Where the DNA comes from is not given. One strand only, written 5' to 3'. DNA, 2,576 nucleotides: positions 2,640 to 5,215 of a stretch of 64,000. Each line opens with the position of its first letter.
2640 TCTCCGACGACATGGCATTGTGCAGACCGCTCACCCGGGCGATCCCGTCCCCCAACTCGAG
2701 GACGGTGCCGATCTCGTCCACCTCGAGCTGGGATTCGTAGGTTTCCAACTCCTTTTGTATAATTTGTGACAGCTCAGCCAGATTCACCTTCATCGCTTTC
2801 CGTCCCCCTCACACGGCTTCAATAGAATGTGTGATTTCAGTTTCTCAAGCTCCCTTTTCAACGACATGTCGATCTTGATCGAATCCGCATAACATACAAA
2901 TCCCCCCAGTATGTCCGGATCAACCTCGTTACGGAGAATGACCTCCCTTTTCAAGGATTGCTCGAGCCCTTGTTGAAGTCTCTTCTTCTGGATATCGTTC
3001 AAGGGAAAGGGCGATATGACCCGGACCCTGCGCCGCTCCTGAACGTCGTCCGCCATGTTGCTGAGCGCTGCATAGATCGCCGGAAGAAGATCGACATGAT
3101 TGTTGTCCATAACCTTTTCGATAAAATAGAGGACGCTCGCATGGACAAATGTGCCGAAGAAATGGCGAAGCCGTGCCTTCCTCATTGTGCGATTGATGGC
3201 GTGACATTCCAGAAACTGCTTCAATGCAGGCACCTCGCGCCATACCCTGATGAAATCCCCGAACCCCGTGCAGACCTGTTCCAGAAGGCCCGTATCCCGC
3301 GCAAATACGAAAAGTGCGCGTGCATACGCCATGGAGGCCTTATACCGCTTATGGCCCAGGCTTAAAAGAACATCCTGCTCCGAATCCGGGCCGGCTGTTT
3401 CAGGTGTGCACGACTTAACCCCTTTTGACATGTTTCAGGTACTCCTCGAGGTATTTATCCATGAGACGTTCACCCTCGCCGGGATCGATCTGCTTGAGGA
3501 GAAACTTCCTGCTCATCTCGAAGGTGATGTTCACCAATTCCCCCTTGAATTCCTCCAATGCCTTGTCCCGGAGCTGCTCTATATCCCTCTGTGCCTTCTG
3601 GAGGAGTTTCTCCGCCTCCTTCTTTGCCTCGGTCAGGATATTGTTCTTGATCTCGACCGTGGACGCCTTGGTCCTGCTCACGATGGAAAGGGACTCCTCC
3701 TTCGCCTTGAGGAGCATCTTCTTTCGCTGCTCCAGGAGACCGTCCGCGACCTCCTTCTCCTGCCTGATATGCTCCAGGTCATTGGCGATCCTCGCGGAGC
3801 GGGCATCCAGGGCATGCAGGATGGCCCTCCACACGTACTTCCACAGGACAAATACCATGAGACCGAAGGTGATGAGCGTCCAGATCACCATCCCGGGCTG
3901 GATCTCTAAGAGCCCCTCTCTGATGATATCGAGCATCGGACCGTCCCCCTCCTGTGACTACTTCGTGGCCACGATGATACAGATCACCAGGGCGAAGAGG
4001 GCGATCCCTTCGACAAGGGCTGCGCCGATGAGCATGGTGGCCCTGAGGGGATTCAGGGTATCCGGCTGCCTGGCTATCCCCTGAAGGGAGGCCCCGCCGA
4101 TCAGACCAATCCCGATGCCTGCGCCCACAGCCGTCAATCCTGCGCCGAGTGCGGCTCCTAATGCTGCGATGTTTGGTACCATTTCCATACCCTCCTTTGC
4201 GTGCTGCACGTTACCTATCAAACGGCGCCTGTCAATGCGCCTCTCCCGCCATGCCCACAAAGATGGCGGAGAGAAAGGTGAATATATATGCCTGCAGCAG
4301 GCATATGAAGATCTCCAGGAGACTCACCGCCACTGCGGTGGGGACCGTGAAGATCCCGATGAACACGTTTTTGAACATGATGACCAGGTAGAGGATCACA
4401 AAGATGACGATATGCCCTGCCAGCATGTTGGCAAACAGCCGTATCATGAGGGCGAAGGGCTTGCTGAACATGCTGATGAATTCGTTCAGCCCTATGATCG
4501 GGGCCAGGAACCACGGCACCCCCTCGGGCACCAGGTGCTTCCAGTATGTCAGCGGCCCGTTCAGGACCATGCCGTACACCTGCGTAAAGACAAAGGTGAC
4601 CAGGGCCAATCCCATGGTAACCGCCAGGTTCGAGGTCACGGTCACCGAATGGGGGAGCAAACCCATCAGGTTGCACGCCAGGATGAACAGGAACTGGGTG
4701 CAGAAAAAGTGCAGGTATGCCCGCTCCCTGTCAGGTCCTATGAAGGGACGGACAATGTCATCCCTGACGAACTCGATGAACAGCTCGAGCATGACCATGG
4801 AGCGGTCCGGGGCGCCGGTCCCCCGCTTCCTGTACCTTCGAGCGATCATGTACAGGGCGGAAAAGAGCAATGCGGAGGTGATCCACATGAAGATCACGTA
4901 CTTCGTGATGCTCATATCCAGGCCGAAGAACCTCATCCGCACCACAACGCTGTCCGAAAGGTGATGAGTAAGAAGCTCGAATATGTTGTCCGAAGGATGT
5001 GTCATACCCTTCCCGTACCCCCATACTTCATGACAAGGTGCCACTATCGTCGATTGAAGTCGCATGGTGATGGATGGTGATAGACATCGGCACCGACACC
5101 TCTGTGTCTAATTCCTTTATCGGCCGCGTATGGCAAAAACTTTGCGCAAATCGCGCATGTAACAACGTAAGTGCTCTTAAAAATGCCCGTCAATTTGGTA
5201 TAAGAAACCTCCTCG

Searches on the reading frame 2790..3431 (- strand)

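Call 7: search_protein_families(library=pfam, proteins=[window:2790-3431:-], max_evalue=0.01)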
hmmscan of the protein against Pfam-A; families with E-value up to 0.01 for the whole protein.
window:2790-3431:- (213 aa): 1 family
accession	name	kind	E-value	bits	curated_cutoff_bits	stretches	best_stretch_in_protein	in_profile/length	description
PF00213.23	OSCP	-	2.5e-34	119.3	22.3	1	35-201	4-171/172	ATP synthase delta (OSCP) subunit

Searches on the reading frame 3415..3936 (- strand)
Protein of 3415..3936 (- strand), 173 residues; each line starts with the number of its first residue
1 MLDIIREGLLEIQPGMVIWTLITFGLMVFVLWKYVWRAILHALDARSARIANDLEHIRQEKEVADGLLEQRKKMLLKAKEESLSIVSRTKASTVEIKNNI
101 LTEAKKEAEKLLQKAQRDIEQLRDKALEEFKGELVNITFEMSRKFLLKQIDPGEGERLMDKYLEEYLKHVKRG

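Call 7: search_protein_families(library=pfam, proteins=[window:3415-3936:-], max_evalue=0.01)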
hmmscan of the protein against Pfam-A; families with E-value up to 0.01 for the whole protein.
window:3415-3936:- (173 aa): 2 families
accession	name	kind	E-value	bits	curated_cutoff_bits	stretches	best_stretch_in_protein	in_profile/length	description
PF00430.23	ATP-synt_B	-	2.3e-21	76.7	28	1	17-142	2-127/132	ATP synthase B/B' CF(0)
PF05405.19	Mt_ATP-synt_B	-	9.6e-06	25.8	21.7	1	21-130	20-137/163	Mitochondrial ATP synthase B chain precursor (ATP-synt_B)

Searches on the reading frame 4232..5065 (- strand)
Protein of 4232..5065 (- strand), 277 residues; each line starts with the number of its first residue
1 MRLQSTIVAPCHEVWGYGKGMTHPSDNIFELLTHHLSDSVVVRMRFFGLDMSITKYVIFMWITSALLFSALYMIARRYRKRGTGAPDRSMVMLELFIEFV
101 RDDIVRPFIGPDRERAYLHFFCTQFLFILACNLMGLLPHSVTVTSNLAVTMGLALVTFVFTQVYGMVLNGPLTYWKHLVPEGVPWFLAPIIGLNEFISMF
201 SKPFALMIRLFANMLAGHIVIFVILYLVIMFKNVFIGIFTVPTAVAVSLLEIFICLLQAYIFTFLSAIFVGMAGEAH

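Call 10: search_protein_families(library=ncbifam, proteins=[window:4232-5065:-], max_evalue=0.01)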
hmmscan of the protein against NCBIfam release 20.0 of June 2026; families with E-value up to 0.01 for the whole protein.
window:4232-5065:- (277 aa): 14 families
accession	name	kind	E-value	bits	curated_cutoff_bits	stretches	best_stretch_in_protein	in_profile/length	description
NF009953.0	PRK13419.1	equivalog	1.4e-64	218.5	460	1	36-273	92-329/346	F0F1 ATP synthase subunit A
NF004482.0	PRK05815.2-4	equivalog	5.2e-48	163.9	225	1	43-271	18-245/252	F0F1 ATP synthase subunit A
TIGR01131.1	ATP_synt_6_or_A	equivalog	1.7e-43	149.1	102.6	1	55-270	17-223/227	F0F1 ATP synthase subunit A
NF009952.0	PRK13417.1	equivalog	1.8e-38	132.9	531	2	141-274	216-349/352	F0F1 ATP synthase subunit A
NF004481.0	PRK05815.2-3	equivalog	1.9e-25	89.8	227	1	51-273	16-217/225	F0F1 ATP synthase subunit A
NF004486.0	PRK05815.3-4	equivalog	7.5e-24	84.7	272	1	32-273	5-222/224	F0F1 ATP synthase subunit A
NF009955.0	PRK13421.1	equivalog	3.4e-23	82.3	302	1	51-273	17-216/231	F0F1 ATP synthase subunit A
NF004479.0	PRK05815.1-4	equivalog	3.4e-22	78.9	268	1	44-271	8-231/238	F0F1 ATP synthase subunit A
TIGR03306.1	altF1_A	exception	6.2e-22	78.3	302.1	1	51-273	14-215/217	alternate F1F0 ATPase, F0 subunit A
NF009954.0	PRK13420.1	equivalog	1.4e-21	77.3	272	1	51-273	17-216/229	F0F1 ATP synthase subunit A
NF004477.0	PRK05815.1-1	equivalog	3.7e-20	72.5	280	1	31-277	13-268/268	F0F1 ATP synthase subunit A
NF004484.0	PRK05815.3-2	equivalog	1.6e-18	67.3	234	1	40-273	6-223/226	F0F1 ATP synthase subunit A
NF004485.0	PRK05815.3-3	equivalog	1.1e-11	44.6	249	1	58-269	28-247/281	F0F1 ATP synthase subunit A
NF004487.0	PRK05815.3-5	equivalog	2.2e-08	33.7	224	1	71-274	42-237/269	F0F1 ATP synthase subunit A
